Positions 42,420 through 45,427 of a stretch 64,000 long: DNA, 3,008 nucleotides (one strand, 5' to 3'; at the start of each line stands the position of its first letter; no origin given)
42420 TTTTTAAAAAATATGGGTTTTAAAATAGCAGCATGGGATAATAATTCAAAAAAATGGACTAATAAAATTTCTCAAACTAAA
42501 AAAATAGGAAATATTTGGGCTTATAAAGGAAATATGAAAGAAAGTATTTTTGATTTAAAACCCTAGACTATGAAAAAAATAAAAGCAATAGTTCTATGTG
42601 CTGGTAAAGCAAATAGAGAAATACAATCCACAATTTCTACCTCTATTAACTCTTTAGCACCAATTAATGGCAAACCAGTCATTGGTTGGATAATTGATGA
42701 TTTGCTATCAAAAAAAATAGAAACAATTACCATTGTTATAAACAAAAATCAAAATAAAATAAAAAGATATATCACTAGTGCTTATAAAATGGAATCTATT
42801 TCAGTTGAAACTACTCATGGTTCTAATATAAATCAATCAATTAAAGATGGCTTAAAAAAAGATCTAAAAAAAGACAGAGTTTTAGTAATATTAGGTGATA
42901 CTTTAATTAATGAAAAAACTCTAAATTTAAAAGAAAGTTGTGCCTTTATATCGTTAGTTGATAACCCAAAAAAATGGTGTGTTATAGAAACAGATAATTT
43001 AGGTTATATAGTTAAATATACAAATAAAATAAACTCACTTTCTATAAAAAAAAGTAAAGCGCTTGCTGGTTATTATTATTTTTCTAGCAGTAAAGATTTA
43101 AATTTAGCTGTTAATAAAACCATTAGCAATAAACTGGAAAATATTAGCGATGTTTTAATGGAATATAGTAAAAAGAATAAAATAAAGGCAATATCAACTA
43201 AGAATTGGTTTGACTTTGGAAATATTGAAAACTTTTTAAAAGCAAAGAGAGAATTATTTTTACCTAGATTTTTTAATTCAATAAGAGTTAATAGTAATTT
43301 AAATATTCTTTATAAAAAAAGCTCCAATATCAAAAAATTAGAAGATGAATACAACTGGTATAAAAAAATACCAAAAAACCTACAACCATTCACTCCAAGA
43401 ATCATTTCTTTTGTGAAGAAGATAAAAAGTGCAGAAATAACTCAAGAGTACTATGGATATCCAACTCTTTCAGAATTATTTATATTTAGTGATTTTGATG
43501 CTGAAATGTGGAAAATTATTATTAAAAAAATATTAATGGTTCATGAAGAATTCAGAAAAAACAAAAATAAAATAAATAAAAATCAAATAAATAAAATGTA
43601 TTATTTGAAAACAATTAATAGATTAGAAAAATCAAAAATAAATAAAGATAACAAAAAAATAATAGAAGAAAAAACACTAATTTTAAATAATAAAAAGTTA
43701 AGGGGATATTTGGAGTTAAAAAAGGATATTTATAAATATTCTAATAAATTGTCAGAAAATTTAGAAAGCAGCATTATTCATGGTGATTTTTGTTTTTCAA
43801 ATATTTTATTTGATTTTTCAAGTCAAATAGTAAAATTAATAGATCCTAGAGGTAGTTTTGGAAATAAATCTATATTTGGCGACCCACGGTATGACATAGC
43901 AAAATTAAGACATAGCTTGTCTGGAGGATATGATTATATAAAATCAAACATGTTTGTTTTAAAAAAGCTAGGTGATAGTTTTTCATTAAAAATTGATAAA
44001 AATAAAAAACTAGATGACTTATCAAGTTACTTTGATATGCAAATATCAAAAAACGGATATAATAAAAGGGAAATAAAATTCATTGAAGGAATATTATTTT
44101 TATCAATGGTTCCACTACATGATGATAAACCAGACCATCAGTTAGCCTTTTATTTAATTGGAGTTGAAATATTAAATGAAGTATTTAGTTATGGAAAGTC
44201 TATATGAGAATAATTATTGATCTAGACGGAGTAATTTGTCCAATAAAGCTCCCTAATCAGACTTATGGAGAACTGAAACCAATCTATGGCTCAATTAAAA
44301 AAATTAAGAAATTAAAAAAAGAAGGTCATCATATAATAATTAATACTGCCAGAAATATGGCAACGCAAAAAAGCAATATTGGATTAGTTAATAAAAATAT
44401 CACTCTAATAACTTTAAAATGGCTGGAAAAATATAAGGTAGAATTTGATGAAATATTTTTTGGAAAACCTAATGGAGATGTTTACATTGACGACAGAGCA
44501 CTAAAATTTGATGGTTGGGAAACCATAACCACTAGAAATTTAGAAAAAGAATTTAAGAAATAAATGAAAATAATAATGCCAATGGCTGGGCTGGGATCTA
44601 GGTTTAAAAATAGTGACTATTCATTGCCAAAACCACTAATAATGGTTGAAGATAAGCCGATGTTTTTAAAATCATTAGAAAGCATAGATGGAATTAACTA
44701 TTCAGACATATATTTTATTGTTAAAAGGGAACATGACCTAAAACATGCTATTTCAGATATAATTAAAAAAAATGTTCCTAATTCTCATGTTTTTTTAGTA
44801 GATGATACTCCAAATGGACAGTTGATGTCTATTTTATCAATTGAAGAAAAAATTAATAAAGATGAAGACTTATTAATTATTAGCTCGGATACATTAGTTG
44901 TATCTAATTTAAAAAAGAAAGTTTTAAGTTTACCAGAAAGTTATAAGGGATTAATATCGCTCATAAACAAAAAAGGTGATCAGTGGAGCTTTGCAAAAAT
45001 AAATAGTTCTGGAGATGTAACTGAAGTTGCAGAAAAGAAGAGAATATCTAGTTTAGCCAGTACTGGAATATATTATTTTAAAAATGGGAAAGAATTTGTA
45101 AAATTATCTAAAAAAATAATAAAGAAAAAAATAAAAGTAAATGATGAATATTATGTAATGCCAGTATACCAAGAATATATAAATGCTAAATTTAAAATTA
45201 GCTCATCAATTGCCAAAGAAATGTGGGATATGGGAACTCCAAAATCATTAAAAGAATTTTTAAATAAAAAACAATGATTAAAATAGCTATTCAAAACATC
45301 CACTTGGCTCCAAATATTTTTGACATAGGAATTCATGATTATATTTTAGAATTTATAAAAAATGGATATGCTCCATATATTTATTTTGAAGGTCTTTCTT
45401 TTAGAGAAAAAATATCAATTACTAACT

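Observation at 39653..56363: About 17-kb extra-AT-rich island inside the locus: a likely swappable ABC-exported glycan cassette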

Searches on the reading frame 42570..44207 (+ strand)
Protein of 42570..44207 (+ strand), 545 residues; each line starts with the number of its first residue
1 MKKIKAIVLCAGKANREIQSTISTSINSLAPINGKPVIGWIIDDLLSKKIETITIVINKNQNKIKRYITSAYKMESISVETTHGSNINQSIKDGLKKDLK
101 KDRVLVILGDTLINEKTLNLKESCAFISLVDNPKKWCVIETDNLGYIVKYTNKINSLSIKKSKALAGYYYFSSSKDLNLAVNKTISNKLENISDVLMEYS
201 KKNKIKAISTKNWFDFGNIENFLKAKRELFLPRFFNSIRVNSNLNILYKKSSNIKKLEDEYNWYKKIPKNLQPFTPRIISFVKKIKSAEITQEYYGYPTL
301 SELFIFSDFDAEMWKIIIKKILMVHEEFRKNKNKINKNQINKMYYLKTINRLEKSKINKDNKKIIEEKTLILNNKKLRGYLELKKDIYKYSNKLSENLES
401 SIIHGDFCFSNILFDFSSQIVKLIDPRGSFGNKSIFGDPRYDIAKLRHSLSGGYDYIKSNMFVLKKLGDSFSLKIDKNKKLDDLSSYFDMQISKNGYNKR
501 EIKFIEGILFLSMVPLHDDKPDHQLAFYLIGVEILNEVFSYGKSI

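Call 4: search_protein_families(library=pfam, proteins=[window:42570-44207:+], max_evalue=0.01)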
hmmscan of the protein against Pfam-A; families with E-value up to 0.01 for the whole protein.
window:42570-44207:+ (545 aa): 4 families
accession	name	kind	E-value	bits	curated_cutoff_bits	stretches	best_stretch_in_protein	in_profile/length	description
PF00483.29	NTP_transferase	-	8.2e-11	42.4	21.2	1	5-228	1-241/245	Nucleotidyl transferase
PF12804.13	NTP_transf_3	-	6.9e-07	30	27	1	6-117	1-103/160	MobA-like NTP transferase domain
PF01128.25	IspD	-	0.0014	18.9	27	1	6-106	3-97/221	2-C-methyl-D-erythritol 4-phosphate cytidylyltransferase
PF01636.29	APH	-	0.0065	16.7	23.2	1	394-446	158-209/239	Phosphotransferase enzyme family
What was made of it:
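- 42570..45277 (+): Three-gene sugar-activation module: a 545-aa nucleotidyltransferase-kinase fusion (42570-44207), a small HAD phosphatase (44204-44563) and a second nucleotidyltransferase (44564-45277). Pfam NTP_transferase plus a weak APH hit, weak HAD-like hits, and NTP_transferase (call 4).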

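Call 26: search_protein_families(library=ncbifam, proteins=[window:42570-44207:+], max_evalue=0.001)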
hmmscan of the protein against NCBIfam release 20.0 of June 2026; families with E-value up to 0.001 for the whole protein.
window:42570-44207:+ (545 aa): 17 families
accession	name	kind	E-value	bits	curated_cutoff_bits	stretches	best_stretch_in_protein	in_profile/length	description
TIGR03992.1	Arch_glmU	subfamily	1.1e-17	64.1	292.1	1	5-229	2-227/393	bifunctional sugar-1-phosphate nucleotidylyltransferase/acetyltransferase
TIGR01208.1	rmlA_long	equivalog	1.6e-13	50.3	320.25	1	5-230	1-235/353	glucose-1-phosphate thymidylyltransferase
NF045495.1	AdoCbiPCobY_Meth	equivalog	6e-08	32.4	250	1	6-96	3-91/195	adenosylcobinamide-phosphate guanylyltransferase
TIGR01173.1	glmU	equivalog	1.7e-07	30.5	366.85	1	5-119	2-111/452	bifunctional UDP-N-acetylglucosamine diphosphorylase/glucosamine-1-phosphate N-acetyltransferase GlmU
NF010934.1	PRK14354.1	equivalog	4.2e-07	28.8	450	1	6-119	2-109/447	bifunctional UDP-N-acetylglucosamine diphosphorylase/glucosamine-1-phosphate N-acetyltransferase GlmU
NF010935.0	PRK14355.1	equivalog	2.2e-06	26.6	718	1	1-119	1-115/459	bifunctional UDP-N-acetylglucosamine diphosphorylase/glucosamine-1-phosphate N-acetyltransferase GlmU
NF010933.0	PRK14353.1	equivalog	4.8e-06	25.5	505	1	2-119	4-118/453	bifunctional UDP-N-acetylglucosamine diphosphorylase/glucosamine-1-phosphate N-acetyltransferase GlmU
NF053639.1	Mfer334_fam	equivalog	9.5e-06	25.6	260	1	6-119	2-120/209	pseudomurein biosynthesis protein PmurB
NF052502.1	man1P_GTase_Rv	exception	3.7e-05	22.7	440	1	5-231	2-232/352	mannose-1-phosphate guanylyltransferase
NF007516.0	PRK10122.1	equivalog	4.7e-05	22.7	534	1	1-77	1-76/297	UTP--glucose-1-phosphate uridylyltransferase GalF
NF041313.1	UDPGP_AglF_Halo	equivalog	5.7e-05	22.7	400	1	5-114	2-109/234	UTP--glucose-1-phosphate uridylyltransferase AglF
TIGR01099.1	galU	equivalog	5.9e-05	22.8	326.8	1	5-92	3-88/261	UTP--glucose-1-phosphate uridylyltransferase GalU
TIGR01105.1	galF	equivalog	8.2e-05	21.9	659.2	1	1-77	1-76/297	GalU regulator GalF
NF006899.0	PRK09382.1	equivalog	9.3e-05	21.7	417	1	1-106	4-103/387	bifunctional 2-C-methyl-D-erythritol 4-phosphate cytidylyltransferase/2-C-methyl-D-erythritol 2,4-cyclodiphosphate synthase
NF001186.0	PRK00155.2-3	equivalog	0.00018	21.1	253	1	3-110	4-106/224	2-C-methyl-D-erythritol 4-phosphate cytidylyltransferase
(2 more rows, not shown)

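Call 29: find_related_loci(query=window:42570-44207:+, collection=metagenome_contigs, flank=10000)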
Query window:42570-44207:+ (545 aa) in metagenome_contigs; peptide patterns used: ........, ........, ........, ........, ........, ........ (x = any residue, [..] = any of these).
600 stretches matched a pattern (row limit reached: there are more); 2 encode a relative of the query (tblastn E <= 1e-3); 2 distinct loci.
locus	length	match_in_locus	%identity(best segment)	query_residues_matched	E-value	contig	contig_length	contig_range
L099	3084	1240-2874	100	1-545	0e+0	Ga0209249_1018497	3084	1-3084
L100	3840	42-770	24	255-533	2e-17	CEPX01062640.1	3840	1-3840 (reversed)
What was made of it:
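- Tried and rejected: A metagenome_contigs scan with the 545-aa fusion returned only the window's own sequence and one 24% hit, because the back-translated patterns were low-complexity (call 29).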

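Call 30: find_homologous_proteins(query=window:42570-44207:+, max_evalue=1e-10)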
Query window:42570-44207:+ (545 aa): 800 proteins with E <= 1e-10 among 8000 candidates; the best 120 are listed.
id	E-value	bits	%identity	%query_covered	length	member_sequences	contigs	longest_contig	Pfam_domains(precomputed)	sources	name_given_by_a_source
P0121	1.3e-257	874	100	76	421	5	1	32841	PF00483.30,PF12804.14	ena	-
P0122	1.9e-144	500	44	98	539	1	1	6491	PF00483.30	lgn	-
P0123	1.0e-142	495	43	98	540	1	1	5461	PF00483.30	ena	-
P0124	8.6e-134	465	41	98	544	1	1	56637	PF00483.30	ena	-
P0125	3.6e-132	460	42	99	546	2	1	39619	PF00483.30,PF01636.30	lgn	-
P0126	6.3e-132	459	40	98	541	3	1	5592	PF00483.30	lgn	-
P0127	2.6e-130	454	42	98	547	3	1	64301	PF00483.30,PF01636.30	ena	-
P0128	3.5e-130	453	40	98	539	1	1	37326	PF00483.30,PF01636.30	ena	-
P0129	6.4e-130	452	40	98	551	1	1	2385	PF00483.30,PF12804.14,PF01636.30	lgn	-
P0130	2.5e-128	447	40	99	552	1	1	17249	PF00483.30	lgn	-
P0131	3.3e-128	447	40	98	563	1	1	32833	-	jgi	jgi:dTDP-glucose pyrophosphorylase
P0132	8.7e-128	445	39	98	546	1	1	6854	-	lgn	-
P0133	8.8e-128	445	41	98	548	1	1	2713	PF00483.30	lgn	-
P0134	1.1e-127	445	41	98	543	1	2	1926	PF00483.30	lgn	-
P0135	2.9e-127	444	40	98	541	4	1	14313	PF00483.30,PF01636.30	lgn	-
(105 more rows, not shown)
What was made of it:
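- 42570..45277 (+): The best non-self homolog of the fusion is 44% identical (call 30).
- The best non-self homolog of the tested core gene is 44% identical (call 30).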

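Call 31: find_encoding_contigs(protein=P0124, flank=10000, max_places=1)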
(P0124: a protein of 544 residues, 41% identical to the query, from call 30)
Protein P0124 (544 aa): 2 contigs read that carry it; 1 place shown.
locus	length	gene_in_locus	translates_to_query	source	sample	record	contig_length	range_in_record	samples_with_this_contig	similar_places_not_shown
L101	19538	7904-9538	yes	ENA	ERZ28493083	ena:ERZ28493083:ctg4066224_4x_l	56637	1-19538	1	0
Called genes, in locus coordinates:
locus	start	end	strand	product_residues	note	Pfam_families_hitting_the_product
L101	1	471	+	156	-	?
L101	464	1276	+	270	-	PF00106:adh_short, PF01370:Epimerase (weak), PF08659:KR (weak), PF13561:adh_short_C2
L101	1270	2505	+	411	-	PF02348:CTP_transf_3, PF00702:Hydrolase (faint), PF08282:Hydrolase_3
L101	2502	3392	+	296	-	PF03102:NeuB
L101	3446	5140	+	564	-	-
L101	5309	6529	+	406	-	PF13579:Glyco_trans_4_4 (weak), PF13692:Glyco_trans_1_4 (weak)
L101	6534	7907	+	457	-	PF13439:Glyco_transf_4 (weak), PF13579:Glyco_trans_4_4 (faint)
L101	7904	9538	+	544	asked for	PF00483:NTP_transferase (weak)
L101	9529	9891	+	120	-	PF06941:NT5C (faint)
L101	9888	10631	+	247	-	PF00483:NTP_transferase, PF12804:NTP_transf_3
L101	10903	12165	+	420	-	PF13439:Glyco_transf_4, PF13579:Glyco_trans_4_4, PF00534:Glycos_transf_1, PF13692:Glyco_trans_1_4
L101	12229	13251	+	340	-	PF00106:adh_short (weak), PF01073:3Beta_HSD, PF01370:Epimerase, PF02719:Polysacc_synt_2, PF04321:RmlD_sub_bind (faint), PF16363:GDP_Man_Dehyd, PF07993:NAD_binding_4 (weak)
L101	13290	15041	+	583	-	PF15632:ATPgrasp_Ter (weak), PF01451:LMWPc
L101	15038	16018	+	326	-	-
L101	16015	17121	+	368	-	PF00535:Glycos_transf_2, PF10111:Glyco_tranf_2_2, PF13641:Glyco_tranf_2_3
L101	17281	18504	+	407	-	PF04932:Wzy_C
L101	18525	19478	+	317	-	PF13489:Methyltransf_23, PF08241:Methyltransf_11, PF08242:Methyltransf_12 (weak), PF13649:Methyltransf_25, PF13847:Methyltransf_31 (weak)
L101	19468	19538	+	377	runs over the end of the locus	PF13439:Glyco_transf_4, PF13579:Glyco_trans_4_4, PF20706:GT4-conflict, PF00534:Glycos_transf_1, PF13692:Glyco_trans_1_4, PF13524:Glyco_trans_1_2 (weak)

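Call 32: find_encoding_contigs(protein=P0125, flank=10000, max_places=1)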
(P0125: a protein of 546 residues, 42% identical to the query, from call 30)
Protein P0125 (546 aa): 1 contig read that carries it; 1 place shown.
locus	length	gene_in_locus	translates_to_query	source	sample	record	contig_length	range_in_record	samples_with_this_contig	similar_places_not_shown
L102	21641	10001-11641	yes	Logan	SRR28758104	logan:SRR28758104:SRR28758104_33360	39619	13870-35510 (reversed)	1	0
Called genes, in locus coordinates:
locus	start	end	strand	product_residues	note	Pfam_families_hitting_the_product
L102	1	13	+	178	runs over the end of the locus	PF00702:Hydrolase, PF08645:PNK3P (weak), PF13419:HAD_2 (weak), PF13242:Hydrolase_like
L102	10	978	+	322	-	PF00294:PfkB, PF08543:Phos_pyr_kin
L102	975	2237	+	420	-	PF00005:ABC_tran, PF13304:AAA_21 (faint), PF14524:Wzt_C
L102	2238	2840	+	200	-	PF13489:Methyltransf_23, PF13847:Methyltransf_31, PF08241:Methyltransf_11, PF08242:Methyltransf_12, PF13649:Methyltransf_25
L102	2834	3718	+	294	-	PF01075:Glyco_transf_9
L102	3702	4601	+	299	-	PF05050:Methyltransf_21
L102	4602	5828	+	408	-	PF00535:Glycos_transf_2, PF10111:Glyco_tranf_2_2, PF13641:Glyco_tranf_2_3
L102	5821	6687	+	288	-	PF08241:Methyltransf_11 (faint)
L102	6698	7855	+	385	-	-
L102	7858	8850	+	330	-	PF01075:Glyco_transf_9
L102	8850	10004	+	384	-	PF00534:Glycos_transf_1 (weak), PF13692:Glyco_trans_1_4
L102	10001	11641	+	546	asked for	PF00483:NTP_transferase, PF01636:APH (weak)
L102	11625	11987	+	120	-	PF06941:NT5C (faint)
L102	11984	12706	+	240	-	PF00483:NTP_transferase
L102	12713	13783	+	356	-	PF00535:Glycos_transf_2, PF10111:Glyco_tranf_2_2 (weak), PF13641:Glyco_tranf_2_3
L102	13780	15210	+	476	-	PF04932:Wzy_C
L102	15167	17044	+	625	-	PF13522:GATase_6, PF13537:GATase_7, PF12481:DUF3700 (weak), PF00733:Asn_synthase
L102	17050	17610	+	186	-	PF00132:Hexapep, PF14602:Hexapep_2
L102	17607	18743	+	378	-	PF13439:Glyco_transf_4, PF13579:Glyco_trans_4_4 (weak), PF20706:GT4-conflict (weak), PF00534:Glycos_transf_1, PF13692:Glyco_trans_1_4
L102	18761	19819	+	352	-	PF13439:Glyco_transf_4 (weak), PF00534:Glycos_transf_1, PF13692:Glyco_trans_1_4, PF13524:Glyco_trans_1_2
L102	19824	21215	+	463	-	PF27533:CapK_C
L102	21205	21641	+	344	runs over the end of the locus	PF00535:Glycos_transf_2, PF13506:Glyco_transf_21, PF13641:Glyco_tranf_2_3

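Call 70: search_solved_structures(query=window:42570-44207:+, max_evalue=1)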
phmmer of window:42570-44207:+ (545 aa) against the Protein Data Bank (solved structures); distinct sequences matched with E-value up to 1: 21.
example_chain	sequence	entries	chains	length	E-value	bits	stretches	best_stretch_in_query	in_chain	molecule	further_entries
3juj_A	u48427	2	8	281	8.3e-05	24.8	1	10-97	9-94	UDP-glucose pyrophosphorylase (GalU)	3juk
1mp3_A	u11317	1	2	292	0.00065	21.8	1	1-246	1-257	GLUCOSE-1-PHOSPHATE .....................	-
3pkp_A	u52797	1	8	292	0.00069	21.7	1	1-246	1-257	Glucose-1-phosphate thymidylyltransferase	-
1iim_A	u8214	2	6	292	0.00078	21.6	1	1-246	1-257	glucose-1-phosphate thymidylyltransferase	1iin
3pkq_A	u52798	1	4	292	0.00078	21.6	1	1-246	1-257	Glucose-1-phosphate thymidylyltransferase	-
6mnu_A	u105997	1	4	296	0.001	21.2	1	1-81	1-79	UTP--glucose-1-phosphate uridylyltransferase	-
3rsb_A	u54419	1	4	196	0.002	20.2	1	28-95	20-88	Adenosylcobinamide-phosphate guanylyltransferase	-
1mp5_A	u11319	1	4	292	0.002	20.2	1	1-246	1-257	Y177F VARIANT OF S. ENTERICA RmlA BOUND TO UDP-GLUCOSE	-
2mzb_A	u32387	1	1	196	0.0021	20.1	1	28-95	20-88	Adenosylcobinamide-phosphate guanylyltransferase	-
7b1r_A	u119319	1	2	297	0.0028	19.7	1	3-75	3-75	Probable UTP--glucose-1-phosphate uridylyltransferase YngB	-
7o2n_A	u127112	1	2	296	0.0029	19.7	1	3-75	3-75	Probable UTP--glucose-1-phosphate uridylyltransferase YngB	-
1h5s_D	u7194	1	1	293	0.0074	18.3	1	1-231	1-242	Glucose-1-phosphate thymidylyltransferase 1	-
1mp4_A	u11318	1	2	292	0.0082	18.2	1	1-207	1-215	W224H Variant of S. Enterica RmlA Bound to UDP-Glucose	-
1h5r_A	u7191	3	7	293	0.0082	18.2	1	1-231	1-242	GLUCOSE-1-PHOSPHATE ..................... | Glucose-1-phosphate thymidylyltransferase 1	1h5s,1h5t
1h5r_B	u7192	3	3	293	0.0084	18.1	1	1-231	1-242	GLUCOSE-1-PHOSPHATE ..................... | Glucose-1-phosphate thymidylyltransferase 1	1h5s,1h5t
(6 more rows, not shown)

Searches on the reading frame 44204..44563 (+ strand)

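Call 4: search_protein_families(library=pfam, proteins=[window:44204-44563:+], max_evalue=0.01)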
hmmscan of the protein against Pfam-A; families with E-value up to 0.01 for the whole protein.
window:44204-44563:+ (119 aa): 2 families
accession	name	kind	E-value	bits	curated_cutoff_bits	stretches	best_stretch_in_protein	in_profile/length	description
PF06941.18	NT5C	-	0.0025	18.1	24.8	0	21-100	63-138/180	5' nucleotidase, deoxy (Pyrimidine), cytosolic type C protein (NT5C)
PF08282.18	Hydrolase_3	-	0.0078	16.4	20.9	1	3-64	1-54/255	haloacid dehalogenase-like hydrolase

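Call 26: search_protein_families(library=ncbifam, proteins=[window:44204-44563:+], max_evalue=0.001)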
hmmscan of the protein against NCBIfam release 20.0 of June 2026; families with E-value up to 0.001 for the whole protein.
window:44204-44563:+ (119 aa): 3 families
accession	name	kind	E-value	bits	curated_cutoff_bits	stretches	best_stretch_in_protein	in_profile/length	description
TIGR01689.1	EcbF-BcbF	subfamily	1.9e-23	82.8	162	1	2-115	3-117/126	capsule biosynthesis phosphatase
NF046079.1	HAD_phos_BT0820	equivalog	4.6e-07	30.3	165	1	1-109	1-107/137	BT0820 family HAD-type phosphatase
TIGR01662.1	HAD-SF-IIIA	subfamily_domain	1.9e-06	28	44.6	1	3-86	3-83/141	HAD-IIIA family hydrolase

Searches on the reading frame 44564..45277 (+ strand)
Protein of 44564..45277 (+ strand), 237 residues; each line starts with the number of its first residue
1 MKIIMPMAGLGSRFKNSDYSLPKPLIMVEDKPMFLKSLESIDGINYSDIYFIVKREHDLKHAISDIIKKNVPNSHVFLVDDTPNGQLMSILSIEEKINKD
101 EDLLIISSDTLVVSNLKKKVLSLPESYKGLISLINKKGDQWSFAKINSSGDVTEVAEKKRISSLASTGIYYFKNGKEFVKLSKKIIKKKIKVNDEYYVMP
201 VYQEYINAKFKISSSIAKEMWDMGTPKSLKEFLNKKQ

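Call 4: search_protein_families(library=pfam, proteins=[window:44564-45277:+], max_evalue=0.01)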
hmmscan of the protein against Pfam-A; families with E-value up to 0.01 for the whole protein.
window:44564-45277:+ (237 aa): 2 families
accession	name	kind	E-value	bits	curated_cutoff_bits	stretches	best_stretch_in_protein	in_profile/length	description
PF00483.29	NTP_transferase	-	4.7e-13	49.7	21.2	1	7-233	6-239/245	Nucleotidyl transferase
PF12804.13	NTP_transf_3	-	4e-05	24.3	27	1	8-113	6-99/160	MobA-like NTP transferase domain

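Call 26: search_protein_families(library=ncbifam, proteins=[window:44564-45277:+], max_evalue=0.001)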
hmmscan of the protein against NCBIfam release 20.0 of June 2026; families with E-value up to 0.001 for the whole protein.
window:44564-45277:+ (237 aa): 11 families
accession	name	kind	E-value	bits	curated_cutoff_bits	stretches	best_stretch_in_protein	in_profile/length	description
TIGR03992.1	Arch_glmU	subfamily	3.4e-15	55.8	292.1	1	1-229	1-220/393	bifunctional sugar-1-phosphate nucleotidylyltransferase/acetyltransferase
TIGR01208.1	rmlA_long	equivalog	3.9e-15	55.6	320.25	1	2-229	1-227/353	glucose-1-phosphate thymidylyltransferase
NF041173.1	Sug_nt_acttase_Thmprot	equivalog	3.3e-09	36.2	600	1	1-199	1-190/405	bifunctional sugar-1-phosphate nucleotidylyltransferase/acetyltransferase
NF041313.1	UDPGP_AglF_Halo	equivalog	4e-09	36.3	400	1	1-174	1-176/234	UTP--glucose-1-phosphate uridylyltransferase AglF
TIGR01173.1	glmU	equivalog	1.1e-07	31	366.85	1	2-215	2-212/452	bifunctional UDP-N-acetylglucosamine diphosphorylase/glucosamine-1-phosphate N-acetyltransferase GlmU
NF049965.1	GlMnHpPGnyltfHddC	equivalog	6.7e-06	25.9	300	1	1-235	1-220/221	D-glycero-D-manno-heptose 1-phosphate guanosyltransferase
TIGR01099.1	galU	equivalog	1.7e-05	24.5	326.8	1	1-70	2-68/261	UTP--glucose-1-phosphate uridylyltransferase GalU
TIGR01207.1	rmlA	equivalog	3.5e-05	23.1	360.65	1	7-230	6-230/286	glucose-1-phosphate thymidylyltransferase RfbA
NF010933.0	PRK14353.1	equivalog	7.1e-05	21.6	505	1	4-201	9-205/453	bifunctional UDP-N-acetylglucosamine diphosphorylase/glucosamine-1-phosphate N-acetyltransferase GlmU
NF045761.1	NAMPUrTaseMurU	equivalog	0.00034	20.5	250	0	1-44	1-44/226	N-acetylmuramate alpha-1-phosphate uridylyltransferase MurU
NF009924.0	PRK13385.1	subfamily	0.00075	19.2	342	0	7-134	8-133/230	2-C-methyl-D-erythritol 4-phosphate cytidylyltransferase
